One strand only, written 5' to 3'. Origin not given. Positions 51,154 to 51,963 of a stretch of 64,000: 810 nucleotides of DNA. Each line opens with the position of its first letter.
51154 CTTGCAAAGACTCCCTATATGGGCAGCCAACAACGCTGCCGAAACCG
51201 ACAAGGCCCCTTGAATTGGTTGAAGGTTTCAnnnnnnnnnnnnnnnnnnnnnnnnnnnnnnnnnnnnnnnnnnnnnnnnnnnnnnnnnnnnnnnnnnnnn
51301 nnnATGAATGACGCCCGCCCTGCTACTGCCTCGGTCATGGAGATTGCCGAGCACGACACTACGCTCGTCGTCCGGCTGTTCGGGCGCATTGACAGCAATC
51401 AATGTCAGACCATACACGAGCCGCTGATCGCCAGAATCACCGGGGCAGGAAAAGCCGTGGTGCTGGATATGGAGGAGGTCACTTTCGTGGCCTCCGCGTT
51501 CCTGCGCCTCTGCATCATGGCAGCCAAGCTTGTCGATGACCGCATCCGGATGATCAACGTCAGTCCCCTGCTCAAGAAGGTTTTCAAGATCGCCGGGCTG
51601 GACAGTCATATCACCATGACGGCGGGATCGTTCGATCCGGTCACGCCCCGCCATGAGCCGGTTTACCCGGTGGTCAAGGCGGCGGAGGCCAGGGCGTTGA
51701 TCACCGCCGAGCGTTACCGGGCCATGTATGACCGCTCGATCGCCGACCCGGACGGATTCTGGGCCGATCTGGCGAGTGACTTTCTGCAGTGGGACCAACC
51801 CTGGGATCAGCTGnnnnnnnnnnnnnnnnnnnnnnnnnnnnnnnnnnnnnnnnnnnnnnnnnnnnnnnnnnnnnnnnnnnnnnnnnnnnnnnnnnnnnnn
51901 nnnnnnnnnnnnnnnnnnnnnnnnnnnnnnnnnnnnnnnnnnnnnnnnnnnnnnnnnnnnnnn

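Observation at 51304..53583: In-frame STAS domain fused to acetyl-CoA synthetase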

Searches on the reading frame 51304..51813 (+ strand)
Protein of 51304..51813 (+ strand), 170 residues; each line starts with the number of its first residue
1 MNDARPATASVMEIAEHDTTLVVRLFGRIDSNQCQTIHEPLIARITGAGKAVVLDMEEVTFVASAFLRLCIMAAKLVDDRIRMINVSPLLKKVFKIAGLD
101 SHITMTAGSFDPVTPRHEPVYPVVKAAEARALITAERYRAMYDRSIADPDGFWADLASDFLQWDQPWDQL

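Call 3: search_protein_families(library=pfam, proteins=[window:51304-51660:+], max_evalue=1)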
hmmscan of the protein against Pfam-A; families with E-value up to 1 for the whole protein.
window:51304-51660:+ (119 aa): 5 families
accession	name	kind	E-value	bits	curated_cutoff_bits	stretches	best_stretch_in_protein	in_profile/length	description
PF13466.11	STAS_2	-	7.9e-10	39.2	29.2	1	23-100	1-80/80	STAS domain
PF01740.26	STAS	-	3.4e-08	33.6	22.6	1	13-105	3-99/106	STAS domain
PF14213.11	DUF4325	-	0.0024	18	23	1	36-68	8-35/64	STAS-like domain of unknown function (DUF4325)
PF22788.2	COP9_hel_rpt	-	0.14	12.1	27.2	1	11-105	31-123/232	COP9 signalosome complex subunit 3, N-terminal helical repeats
PF14159.11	CAAD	-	0.17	12.2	30.7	1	62-99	15-52/85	CAAD domains of cyanobacterial aminoacyl-tRNA synthetase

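Call 4: search_protein_families(library=ncbifam, proteins=[window:51304-51660:+], max_evalue=1)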
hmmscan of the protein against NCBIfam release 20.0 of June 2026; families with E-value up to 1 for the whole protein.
window:51304-51660:+ (119 aa): 4 families
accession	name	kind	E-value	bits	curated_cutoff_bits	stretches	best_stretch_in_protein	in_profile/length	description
TIGR00377.1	ant_ant_sig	superfamily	1.8e-12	47.1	53.45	1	13-106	6-103/108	anti-sigma factor antagonist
TIGR02886.1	spore_II_AA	equivalog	2.1e-10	40.5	114.75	1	12-106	1-99/106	anti-sigma F factor antagonist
NF045989.1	TransRegFnrLRhodb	equivalog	0.051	12.8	300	1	28-85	23-80/245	transcriptional regulator FnrL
NF045506.1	antisigant_RssC_Pseudo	equivalog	0.093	12.5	250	1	12-83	6-78/159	anti-sigma factor antagonist RssC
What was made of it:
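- On STAS / SpoIIAA-RsbV anti-sigma-factor antagonists: 47.1 bits against a cut-off of 53.45 (call 4)
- Closest known: SpoIIAA/SpoIIAB/SpoIIE and RsbV/RsbW/RsbU partner-switching modules. Different: The local motif is A-S-A-F rather than D-S-S-G, and the protein scores below the TIGR00377 cut-off (call 4).
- The STAS scores below the curated cut-off of TIGR00377 (47.1 against 53.45, call 4).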

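Call 5: find_homologous_proteins(query=window:51304-51720:+, max_evalue=0.001)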
Query window:51304-51720:+ (139 aa): 61 proteins with E <= 0.001 among 138 candidates.
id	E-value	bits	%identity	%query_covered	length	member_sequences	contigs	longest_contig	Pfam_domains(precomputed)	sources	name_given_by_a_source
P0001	3.9e-63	229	81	100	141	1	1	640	PF01740.27,PF13466.13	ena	-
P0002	1.2e-47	179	74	85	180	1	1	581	PF01740.27,PF11149.14,PF13466.13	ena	-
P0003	7.0e-19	86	45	70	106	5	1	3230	PF01740.27,PF13466.13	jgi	jgi:anti-anti-sigma factor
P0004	9.8e-19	86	49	65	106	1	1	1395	PF13466.13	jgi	jgi:anti-anti-sigma factor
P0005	1.2e-17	82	45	71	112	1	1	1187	PF13466.13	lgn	-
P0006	4.0e-17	80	47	63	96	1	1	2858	PF01740.27,PF13466.13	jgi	jgi:anti-anti-sigma factor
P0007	7.9e-17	79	46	66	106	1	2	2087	PF01740.27,PF13466.13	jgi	jgi:anti-anti-sigma factor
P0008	1.2e-16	79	46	68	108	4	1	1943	PF01740.27,PF13466.13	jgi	jgi:anti-anti-sigma factor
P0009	1.4e-16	79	41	73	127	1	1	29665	PF01740.27,PF13466.13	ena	-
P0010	2.3e-16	78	41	69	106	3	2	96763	PF01740.27,PF13466.13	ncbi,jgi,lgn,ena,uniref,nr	ncbi:STAS domain-containing protein [Methylotetracoccus oryzae]|uniref:STAS domain-containing protei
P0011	2.5e-16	78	50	61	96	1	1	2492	PF01740.27,PF13466.13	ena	-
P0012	5.0e-16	77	49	61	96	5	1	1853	PF01740.27,PF13466.13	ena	-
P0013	2.1e-15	75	43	67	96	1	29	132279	PF01740.27,PF13466.13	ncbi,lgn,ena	-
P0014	2.4e-15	75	43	61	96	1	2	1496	PF01740.27,PF13466.13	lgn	-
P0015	3.1e-15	74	49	60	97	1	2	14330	PF01740.27,PF13466.13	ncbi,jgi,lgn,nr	ncbi:MAG: STAS domain-containing protein [Thermoguttaceae bacterium]|jgi:anti-anti-sigma factor|nr:S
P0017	7.8e-15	73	49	61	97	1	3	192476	PF01740.27,PF13466.13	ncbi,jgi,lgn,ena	ncbi:MAG: STAS domain-containing protein [Sulfuricellaceae bacterium]|jgi:anti-anti-sigma factor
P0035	4.6e-13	67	45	62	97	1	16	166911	PF01740.27,PF13466.13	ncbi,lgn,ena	-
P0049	6.5e-11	60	40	65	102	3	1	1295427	PF01740.27,PF13466.13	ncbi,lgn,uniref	ncbi:STAS domain-containing protein [Pseudochelatococcus sp. G4_1912]|uniref:STAS domain-containing 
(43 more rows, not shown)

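Call 7: find_encoding_contigs(protein=P0010, flank=6000, max_places=3)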
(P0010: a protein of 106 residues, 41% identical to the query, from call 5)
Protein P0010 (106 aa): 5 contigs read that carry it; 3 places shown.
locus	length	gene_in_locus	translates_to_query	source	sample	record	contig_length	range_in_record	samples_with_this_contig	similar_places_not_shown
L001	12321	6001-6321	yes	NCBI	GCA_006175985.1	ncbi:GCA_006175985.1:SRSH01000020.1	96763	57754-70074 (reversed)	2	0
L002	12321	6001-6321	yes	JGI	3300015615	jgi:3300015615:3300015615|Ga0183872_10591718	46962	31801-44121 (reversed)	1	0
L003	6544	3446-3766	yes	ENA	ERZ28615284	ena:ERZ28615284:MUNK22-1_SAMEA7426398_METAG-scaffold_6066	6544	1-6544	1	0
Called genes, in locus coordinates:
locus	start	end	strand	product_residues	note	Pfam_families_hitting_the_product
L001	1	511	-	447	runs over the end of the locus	PF13844:Glyco_transf_41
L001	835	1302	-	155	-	PF02639:DUF188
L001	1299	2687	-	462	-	PF00270:DEAD, PF04851:ResIII (faint), PF00271:Helicase_C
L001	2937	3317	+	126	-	PF01844:HNH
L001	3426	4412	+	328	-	PF01636:APH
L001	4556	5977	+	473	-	PF00171:Aldedh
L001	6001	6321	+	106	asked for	PF01740:STAS (weak), PF13466:STAS_2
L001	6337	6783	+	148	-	PF13581:HATPase_c_2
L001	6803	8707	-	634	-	PF00672:HAMP, PF07228:SpoIIE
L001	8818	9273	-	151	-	-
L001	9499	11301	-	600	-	PF00682:HMGL-like, PF02436:PYC_OADA, PF00364:Biotin_lipoyl, PF25917:BSH_RND (faint)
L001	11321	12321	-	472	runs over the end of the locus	PF00289:Biotin_carb_N, PF02786:CPSase_L_D2, PF02222:ATP-grasp, PF07478:Dala_Dala_lig_C, PF02785:Biotin_carb_C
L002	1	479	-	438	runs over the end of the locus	PF13844:Glyco_transf_41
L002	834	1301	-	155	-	PF02639:DUF188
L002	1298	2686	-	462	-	PF00270:DEAD, PF04851:ResIII (faint), PF00271:Helicase_C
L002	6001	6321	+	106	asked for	PF01740:STAS (weak), PF13466:STAS_2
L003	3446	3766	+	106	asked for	PF01740:STAS (weak), PF13466:STAS_2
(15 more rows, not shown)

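Call 8: find_encoding_contigs(protein=P0017, flank=6000, max_places=3)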
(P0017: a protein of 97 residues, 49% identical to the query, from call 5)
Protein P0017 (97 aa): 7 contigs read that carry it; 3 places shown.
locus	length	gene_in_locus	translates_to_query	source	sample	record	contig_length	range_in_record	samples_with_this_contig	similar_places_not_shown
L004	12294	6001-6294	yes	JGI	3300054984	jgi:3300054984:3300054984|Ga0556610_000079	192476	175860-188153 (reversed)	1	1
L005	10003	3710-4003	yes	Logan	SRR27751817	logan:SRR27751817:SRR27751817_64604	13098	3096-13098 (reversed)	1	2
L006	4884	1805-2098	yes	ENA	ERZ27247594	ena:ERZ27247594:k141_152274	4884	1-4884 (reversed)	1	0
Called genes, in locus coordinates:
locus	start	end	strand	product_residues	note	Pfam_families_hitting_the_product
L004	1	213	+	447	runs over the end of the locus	PF17767:NAPRTase_N, PF04095:NAPRTase, PF17956:NAPRTase_C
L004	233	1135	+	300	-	PF00072:Response_reg, PF00990:GGDEF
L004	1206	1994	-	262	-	PF00218:IGPS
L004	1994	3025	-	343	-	PF02885:Glycos_trans_3N, PF00591:Glycos_transf_3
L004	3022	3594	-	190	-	PF00117:GATase, PF07722:Peptidase_C26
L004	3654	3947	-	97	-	PF13997:YqjK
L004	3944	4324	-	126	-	PF07332:Phage_holin_3_6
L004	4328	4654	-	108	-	PF05957:DUF883, PF19029:DUF883_C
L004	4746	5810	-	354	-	PF01594:AI-2E_transport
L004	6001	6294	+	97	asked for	PF01740:STAS, PF13466:STAS_2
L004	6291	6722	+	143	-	PF13581:HATPase_c_2, PF02518:HATPase_c (weak)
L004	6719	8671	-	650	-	PF22673:MCP-like_PDC_1, PF02743:dCache_1, PF00672:HAMP, PF07228:SpoIIE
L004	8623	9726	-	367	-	PF05525:Branch_AA_trans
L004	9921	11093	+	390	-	PF04443:LuxE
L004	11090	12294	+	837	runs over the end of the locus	PF05893:LuxC, PF00501:AMP-binding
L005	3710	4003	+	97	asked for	PF01740:STAS, PF13466:STAS_2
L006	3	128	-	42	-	?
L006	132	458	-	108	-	PF05957:DUF883, PF19029:DUF883_C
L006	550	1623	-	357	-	PF01594:AI-2E_transport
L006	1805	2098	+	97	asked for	PF01740:STAS, PF13466:STAS_2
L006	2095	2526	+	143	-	PF13581:HATPase_c_2, PF02518:HATPase_c (weak)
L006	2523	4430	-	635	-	PF22673:MCP-like_PDC_1, PF02743:dCache_1, PF00672:HAMP, PF07228:SpoIIE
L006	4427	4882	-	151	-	?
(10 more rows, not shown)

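Call 12: find_encoding_contigs(protein=P0001, flank=2000, max_places=3)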
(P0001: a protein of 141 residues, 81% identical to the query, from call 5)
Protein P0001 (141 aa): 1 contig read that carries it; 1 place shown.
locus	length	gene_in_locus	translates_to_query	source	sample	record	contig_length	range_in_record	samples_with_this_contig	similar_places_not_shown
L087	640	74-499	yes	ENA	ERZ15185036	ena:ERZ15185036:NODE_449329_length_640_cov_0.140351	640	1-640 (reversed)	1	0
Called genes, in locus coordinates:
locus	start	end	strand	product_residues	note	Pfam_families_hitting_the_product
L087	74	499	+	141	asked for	PF01740:STAS, PF13466:STAS_2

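Call 13: find_encoding_contigs(protein=P0002, flank=2000, max_places=3)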
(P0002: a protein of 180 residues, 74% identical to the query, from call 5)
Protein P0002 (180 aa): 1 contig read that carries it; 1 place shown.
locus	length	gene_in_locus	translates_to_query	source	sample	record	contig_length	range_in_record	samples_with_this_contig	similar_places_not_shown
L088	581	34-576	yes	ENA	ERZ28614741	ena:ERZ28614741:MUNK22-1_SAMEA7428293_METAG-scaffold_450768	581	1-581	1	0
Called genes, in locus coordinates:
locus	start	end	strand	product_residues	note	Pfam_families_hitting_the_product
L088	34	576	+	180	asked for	PF01740:STAS, PF13466:STAS_2, PF11149:DUF2924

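Call 30: find_encoding_contigs(protein=P0013, flank=5000, max_places=2)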
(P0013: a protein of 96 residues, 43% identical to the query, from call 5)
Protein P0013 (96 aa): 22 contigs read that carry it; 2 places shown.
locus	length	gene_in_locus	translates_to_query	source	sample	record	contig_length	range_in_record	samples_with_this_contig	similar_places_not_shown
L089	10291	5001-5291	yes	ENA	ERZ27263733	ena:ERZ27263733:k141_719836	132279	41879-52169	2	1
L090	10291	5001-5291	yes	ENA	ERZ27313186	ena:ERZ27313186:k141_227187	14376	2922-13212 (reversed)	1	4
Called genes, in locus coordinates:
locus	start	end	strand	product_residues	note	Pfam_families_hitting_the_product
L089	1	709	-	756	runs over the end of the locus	PF20245:DUF6600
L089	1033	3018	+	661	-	-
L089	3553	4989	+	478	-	PF00171:Aldedh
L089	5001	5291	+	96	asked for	PF01740:STAS, PF13466:STAS_2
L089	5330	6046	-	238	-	PF01790:LGT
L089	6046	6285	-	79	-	-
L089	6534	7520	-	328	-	PF14375:Cys_rich_CWC, PF07596:SBP_bac_10 (weak)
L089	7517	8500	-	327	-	-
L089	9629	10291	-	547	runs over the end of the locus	PF00118:Cpn60_TCP1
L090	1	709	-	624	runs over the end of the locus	?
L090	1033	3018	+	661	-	-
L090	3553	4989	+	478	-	PF00171:Aldedh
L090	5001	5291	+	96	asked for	PF01740:STAS, PF13466:STAS_2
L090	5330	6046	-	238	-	PF01790:LGT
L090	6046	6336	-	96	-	-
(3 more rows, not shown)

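Call 31: find_encoding_contigs(protein=P0049, flank=5000, max_places=1)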
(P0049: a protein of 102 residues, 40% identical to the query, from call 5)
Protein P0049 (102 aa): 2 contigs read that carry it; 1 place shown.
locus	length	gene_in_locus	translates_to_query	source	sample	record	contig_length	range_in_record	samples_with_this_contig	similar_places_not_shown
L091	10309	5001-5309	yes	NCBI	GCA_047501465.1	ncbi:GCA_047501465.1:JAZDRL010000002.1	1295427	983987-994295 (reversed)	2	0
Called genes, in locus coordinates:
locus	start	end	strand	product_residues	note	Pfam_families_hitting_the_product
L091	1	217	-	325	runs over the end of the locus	PF13409:GST_N_2, PF00043:GST_C (weak), PF13410:GST_C_2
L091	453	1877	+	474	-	PF00875:DNA_photolyase, PF03441:FAD_binding_7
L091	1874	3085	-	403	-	PF00890:FAD_binding_2 (weak), PF03486:HI0933_like, PF07992:Pyr_redox_2 (weak), PF22780:HI0933_like_1st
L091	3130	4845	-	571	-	PF00916:Sulfate_transp, PF01740:STAS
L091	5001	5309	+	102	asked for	PF01740:STAS, PF13466:STAS_2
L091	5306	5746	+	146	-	PF13581:HATPase_c_2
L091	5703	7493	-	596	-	PF02743:dCache_1, PF22673:MCP-like_PDC_1, PF00672:HAMP, PF07228:SpoIIE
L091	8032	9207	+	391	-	PF04443:LuxE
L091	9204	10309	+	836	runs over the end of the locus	PF05893:LuxC, PF00501:AMP-binding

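Call 32: find_encoding_contigs(protein=P0035, flank=5000, max_places=2)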
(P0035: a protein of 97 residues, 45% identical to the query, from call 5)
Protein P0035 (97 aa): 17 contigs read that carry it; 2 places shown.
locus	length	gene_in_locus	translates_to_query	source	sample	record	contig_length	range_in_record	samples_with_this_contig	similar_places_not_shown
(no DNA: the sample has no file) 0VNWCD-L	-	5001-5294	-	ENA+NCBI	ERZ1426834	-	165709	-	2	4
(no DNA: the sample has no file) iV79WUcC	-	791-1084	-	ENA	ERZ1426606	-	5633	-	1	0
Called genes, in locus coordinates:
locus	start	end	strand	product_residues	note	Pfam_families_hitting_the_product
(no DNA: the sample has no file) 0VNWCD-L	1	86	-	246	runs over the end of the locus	-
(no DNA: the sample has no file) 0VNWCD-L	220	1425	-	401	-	PF07549:Sec_GG (weak), PF02355:SecD_SecF_C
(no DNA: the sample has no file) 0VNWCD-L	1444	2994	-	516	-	PF21760:SecD_1st, PF22599:SecDF_P1_head, PF02355:SecD_SecF_C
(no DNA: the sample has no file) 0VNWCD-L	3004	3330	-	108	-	PF02699:YajC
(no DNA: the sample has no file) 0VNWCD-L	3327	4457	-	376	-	PF01702:TGT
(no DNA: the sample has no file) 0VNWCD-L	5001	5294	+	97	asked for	PF01740:STAS, PF13466:STAS_2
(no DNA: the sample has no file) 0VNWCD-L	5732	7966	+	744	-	PF03030:H_PPase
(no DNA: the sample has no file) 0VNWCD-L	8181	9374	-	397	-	PF00155:Aminotran_1_2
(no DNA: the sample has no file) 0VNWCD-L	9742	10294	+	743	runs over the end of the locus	PF17201:Cache_3-Cache_2, PF17202:sCache_3_3, PF08269:dCache_2, PF17200:sCache_2, PF00015:MCPsignal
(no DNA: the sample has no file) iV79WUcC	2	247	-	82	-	?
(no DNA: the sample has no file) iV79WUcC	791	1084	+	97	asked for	PF01740:STAS, PF13466:STAS_2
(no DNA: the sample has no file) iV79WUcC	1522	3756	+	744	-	PF03030:H_PPase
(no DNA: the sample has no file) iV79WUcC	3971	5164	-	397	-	PF00155:Aminotran_1_2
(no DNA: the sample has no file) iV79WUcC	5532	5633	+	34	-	?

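Call 33: search_protein_representatives(protein=window:51304-51813:+)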
Query: 170 residues. Proteins with E-value up to 0.001 (for the whole library): 987; up to 1e-10: 34; up to 1e-30: 1. The best 150 are listed.
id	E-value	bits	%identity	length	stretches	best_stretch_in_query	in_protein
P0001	9.5e-64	230.4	81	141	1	1-141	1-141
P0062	2.1e-15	73.3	45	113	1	13-103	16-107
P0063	1.3e-14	70.7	45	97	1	15-103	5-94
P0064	4.7e-14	68.9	48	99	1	21-108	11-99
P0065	1.5e-13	67.3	42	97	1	17-105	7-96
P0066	1.6e-13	67.2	46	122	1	21-105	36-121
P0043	1.1e-12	64.4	42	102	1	19-104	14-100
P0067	1.1e-12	64.4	40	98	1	12-104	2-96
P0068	1.4e-12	64.1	40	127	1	12-105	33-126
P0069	2.5e-12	63.3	39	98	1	16-104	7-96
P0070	2.8e-12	63.1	42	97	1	17-105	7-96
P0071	2.9e-12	63.1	43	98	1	12-102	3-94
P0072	3.3e-12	62.9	45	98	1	17-101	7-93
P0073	4.8e-12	62.4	38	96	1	13-105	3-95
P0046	4.9e-12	62.3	69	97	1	39-89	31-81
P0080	1.6e-11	60.7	29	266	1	50-169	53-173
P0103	5.2e-10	55.8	30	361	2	19-99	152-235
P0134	1.1e-08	51.4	49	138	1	113-168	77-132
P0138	1.4e-08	51.2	28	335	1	20-169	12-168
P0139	1.4e-08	51.1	28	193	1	49-169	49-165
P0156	3.9e-08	49.6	44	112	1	116-169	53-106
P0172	7.6e-08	48.7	30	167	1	19-157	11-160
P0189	1.9e-07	47.4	51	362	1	104-168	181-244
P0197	2.3e-07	47.1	25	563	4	20-104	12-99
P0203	3.5e-07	46.6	51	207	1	115-168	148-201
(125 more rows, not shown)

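Call 35: search_protein_families(library=pfam, proteins=[P0080, P0138, P0139, P0172, P0189, P0203, P0134, P0156, P0103, P0197], max_evalue=0.01)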
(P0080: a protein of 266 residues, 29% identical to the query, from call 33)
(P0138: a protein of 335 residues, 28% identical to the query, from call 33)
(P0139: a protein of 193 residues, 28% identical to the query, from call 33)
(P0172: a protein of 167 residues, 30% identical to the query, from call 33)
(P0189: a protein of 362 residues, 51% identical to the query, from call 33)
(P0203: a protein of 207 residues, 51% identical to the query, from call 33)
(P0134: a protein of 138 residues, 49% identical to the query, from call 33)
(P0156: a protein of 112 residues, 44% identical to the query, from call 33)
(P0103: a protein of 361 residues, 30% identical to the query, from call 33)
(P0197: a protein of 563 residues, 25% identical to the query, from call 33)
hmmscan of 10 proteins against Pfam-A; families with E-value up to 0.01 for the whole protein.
P0080 (266 aa): 4 families
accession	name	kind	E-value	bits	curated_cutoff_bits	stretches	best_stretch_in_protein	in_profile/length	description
PF16177.11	ACAS_N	-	1e-22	80.1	27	1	142-196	1-55/55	Acetyl-coenzyme A synthetase N-terminus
PF00501.34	AMP-binding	-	6.9e-11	42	29.9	1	207-265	10-58/384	AMP-binding enzyme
PF01740.26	STAS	-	5.8e-05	23.2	22.6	1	52-110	40-99/106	STAS domain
PF13466.11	STAS_2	-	0.0015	19.1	29.2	1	55-104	29-80/80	STAS domain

P0138 (335 aa): 4 families
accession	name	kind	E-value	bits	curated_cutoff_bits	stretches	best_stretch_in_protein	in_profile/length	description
PF16177.11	ACAS_N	-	2.9e-24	85.1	27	1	137-191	1-55/55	Acetyl-coenzyme A synthetase N-terminus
PF13193.12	AMP-binding_C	-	7.9e-20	72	24.5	1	251-325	5-76/76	AMP-binding enzyme C-terminal domain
PF00501.34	AMP-binding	-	3.7e-11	42.9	29.9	1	203-263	11-61/384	AMP-binding enzyme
PF13466.11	STAS_2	-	0.0027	18.3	29.2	1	33-100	15-80/80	STAS domain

P0139 (193 aa): 2 families
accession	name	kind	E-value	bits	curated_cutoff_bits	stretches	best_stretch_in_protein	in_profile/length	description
PF16177.11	ACAS_N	-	4e-19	68.6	27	1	134-184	1-51/55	Acetyl-coenzyme A synthetase N-terminus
PF01740.26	STAS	-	5.7e-05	23.3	22.6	1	19-111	17-104/106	STAS domain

P0172 (167 aa): 3 families
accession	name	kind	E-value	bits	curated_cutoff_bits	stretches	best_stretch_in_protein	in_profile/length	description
PF13466.11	STAS_2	-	3.8e-07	30.6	29.2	1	19-102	5-80/80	STAS domain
PF01740.26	STAS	-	1.8e-06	28.1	22.6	1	52-109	42-101/106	STAS domain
PF16177.11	ACAS_N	-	4.1e-06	26.9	27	1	141-161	1-21/55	Acetyl-coenzyme A synthetase N-terminus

P0189 (362 aa): 1 family
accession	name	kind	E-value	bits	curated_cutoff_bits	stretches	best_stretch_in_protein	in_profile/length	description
PF16177.11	ACAS_N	-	3.6e-09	36.7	27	1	215-244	1-30/55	Acetyl-coenzyme A synthetase N-terminus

P0203 (207 aa): 1 family
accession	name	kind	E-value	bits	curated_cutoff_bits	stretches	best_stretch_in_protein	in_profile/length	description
PF16177.11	ACAS_N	-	2e-10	40.7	27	1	172-201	1-30/55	Acetyl-coenzyme A synthetase N-terminus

P0134 (138 aa): 1 family
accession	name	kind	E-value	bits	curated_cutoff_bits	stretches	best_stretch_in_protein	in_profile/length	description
PF16177.11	ACAS_N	-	1.7e-11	44.2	27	1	103-132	1-30/55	Acetyl-coenzyme A synthetase N-terminus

P0156 (112 aa): 1 family
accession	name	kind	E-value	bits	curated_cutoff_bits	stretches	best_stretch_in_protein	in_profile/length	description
PF16177.11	ACAS_N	-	9.2e-13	48.2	27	1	77-112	3-37/55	Acetyl-coenzyme A synthetase N-terminus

P0103 (361 aa): 4 families
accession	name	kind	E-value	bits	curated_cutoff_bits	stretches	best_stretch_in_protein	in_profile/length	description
PF01740.26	STAS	-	4.3e-39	133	22.6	2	258-355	8-106/106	STAS domain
PF13581.12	HATPase_c_2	-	1.4e-23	83.8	27.4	1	7-130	3-126/127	Histidine kinase-like ATPase domain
PF13466.11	STAS_2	-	5.4e-21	75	29.2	2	267-342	5-79/80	STAS domain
PF02518.31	HATPase_c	-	0.0037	18.1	26.4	1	36-121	6-93/111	Histidine kinase-, DNA gyrase B-, and HSP90-like ATPase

P0197 (563 aa): 3 families
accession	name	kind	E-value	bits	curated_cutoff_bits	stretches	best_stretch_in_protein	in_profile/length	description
PF01740.26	STAS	-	3.6e-54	181.5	22.6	3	7-107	5-106/106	STAS domain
PF13581.12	HATPase_c_2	-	4.3e-26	91.8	27.4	1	431-557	2-126/127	Histidine kinase-like ATPase domain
PF13466.11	STAS_2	-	1.7e-25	89.4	29.2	3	156-233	4-78/80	STAS domain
